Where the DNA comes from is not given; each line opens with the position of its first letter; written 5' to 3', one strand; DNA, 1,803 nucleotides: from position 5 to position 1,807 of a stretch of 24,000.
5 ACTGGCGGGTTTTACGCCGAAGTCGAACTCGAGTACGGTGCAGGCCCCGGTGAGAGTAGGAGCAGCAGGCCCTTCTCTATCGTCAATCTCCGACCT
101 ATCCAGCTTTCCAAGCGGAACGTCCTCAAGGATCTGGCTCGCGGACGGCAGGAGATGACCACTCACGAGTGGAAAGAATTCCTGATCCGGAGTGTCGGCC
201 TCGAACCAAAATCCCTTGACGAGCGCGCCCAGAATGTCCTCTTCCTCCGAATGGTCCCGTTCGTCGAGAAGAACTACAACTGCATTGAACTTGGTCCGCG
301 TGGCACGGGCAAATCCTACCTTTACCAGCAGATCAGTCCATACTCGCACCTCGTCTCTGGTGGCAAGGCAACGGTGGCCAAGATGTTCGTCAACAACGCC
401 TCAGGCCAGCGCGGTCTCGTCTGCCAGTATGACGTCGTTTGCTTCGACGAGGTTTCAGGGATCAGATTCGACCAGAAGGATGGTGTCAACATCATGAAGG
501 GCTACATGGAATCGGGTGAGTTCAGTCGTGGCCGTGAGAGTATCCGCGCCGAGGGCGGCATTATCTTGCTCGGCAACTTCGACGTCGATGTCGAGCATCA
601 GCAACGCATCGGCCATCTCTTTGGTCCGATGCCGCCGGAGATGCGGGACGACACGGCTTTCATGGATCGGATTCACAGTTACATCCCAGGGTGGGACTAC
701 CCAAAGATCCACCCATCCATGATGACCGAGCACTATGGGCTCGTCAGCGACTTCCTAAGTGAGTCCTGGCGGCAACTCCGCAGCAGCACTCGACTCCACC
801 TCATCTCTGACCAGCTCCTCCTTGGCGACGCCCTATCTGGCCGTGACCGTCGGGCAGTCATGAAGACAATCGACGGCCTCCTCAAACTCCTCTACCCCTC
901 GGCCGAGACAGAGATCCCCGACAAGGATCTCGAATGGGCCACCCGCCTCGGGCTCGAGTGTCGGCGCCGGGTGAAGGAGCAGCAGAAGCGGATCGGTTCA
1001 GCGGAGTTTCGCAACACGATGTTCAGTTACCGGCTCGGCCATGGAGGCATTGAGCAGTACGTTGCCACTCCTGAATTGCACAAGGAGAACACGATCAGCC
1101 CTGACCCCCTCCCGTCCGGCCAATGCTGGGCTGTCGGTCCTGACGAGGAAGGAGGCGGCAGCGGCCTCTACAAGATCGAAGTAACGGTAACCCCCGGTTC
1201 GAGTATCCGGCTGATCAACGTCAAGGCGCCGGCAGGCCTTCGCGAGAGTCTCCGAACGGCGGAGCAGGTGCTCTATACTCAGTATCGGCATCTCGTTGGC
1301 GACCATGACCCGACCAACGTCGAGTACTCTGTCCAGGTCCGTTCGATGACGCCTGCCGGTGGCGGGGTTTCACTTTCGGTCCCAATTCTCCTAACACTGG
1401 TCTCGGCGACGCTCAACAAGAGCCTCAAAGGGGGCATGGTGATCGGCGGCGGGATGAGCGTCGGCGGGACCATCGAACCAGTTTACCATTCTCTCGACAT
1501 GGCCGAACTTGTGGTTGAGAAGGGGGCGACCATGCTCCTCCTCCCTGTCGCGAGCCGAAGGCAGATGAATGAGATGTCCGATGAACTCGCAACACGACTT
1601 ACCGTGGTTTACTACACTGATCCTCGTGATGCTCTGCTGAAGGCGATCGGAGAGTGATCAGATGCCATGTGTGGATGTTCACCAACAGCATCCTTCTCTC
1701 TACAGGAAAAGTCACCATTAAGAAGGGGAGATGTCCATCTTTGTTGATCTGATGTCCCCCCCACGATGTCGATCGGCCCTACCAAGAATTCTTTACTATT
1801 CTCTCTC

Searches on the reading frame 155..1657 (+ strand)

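Call 91: search_protein_families(library=pfam, proteins=[window:155-1657:+], max_evalue=0.001)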
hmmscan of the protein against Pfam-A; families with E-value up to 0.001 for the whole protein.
window:155-1657:+ (500 aa): 1 family
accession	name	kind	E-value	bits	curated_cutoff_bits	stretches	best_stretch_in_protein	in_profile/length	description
PF13337.12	BrxL_ATPase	-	1.4e-121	405.6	25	1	1-291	26-313/313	Lon-like protease BrxL-like, ATPase domain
